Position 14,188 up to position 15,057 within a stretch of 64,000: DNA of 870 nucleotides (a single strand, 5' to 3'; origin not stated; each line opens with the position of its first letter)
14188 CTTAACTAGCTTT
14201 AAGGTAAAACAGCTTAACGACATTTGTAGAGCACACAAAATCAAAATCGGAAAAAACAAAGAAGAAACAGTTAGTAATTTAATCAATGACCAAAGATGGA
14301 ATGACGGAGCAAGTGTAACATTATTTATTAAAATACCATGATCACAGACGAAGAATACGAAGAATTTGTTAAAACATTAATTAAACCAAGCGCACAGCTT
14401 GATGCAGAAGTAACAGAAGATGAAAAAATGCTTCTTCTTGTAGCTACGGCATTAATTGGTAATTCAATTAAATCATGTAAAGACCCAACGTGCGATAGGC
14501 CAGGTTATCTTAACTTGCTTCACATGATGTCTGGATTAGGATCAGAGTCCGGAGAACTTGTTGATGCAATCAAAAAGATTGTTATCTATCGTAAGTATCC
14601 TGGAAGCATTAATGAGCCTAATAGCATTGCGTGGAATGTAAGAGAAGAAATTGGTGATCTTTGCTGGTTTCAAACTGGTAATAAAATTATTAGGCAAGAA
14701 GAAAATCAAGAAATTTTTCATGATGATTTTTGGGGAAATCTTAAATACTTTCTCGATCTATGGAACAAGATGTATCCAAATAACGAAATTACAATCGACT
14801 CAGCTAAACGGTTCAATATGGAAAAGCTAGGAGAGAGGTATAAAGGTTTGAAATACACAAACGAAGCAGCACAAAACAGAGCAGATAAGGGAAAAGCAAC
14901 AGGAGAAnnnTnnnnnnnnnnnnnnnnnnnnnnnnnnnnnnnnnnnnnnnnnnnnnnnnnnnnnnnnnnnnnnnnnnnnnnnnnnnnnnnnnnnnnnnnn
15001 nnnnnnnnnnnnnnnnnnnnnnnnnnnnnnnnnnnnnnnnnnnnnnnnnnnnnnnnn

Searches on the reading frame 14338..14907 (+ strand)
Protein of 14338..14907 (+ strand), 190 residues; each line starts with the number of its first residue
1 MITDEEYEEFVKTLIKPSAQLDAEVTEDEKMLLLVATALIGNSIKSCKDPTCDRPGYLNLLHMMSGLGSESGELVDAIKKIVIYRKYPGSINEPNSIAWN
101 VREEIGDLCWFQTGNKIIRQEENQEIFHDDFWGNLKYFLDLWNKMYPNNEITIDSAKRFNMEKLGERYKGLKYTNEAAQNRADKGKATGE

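Call 26: search_protein_families(library=phrogs, proteins=[window:14338-14907:+], max_evalue=0.001)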
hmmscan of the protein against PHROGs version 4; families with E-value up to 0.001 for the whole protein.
window:14338-14907:+ (190 aa): 1 family
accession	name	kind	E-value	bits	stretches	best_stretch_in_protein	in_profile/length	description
phrog_229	-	other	2.9e-17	64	1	6-185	252-362/533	MazG-like pyrophosphatase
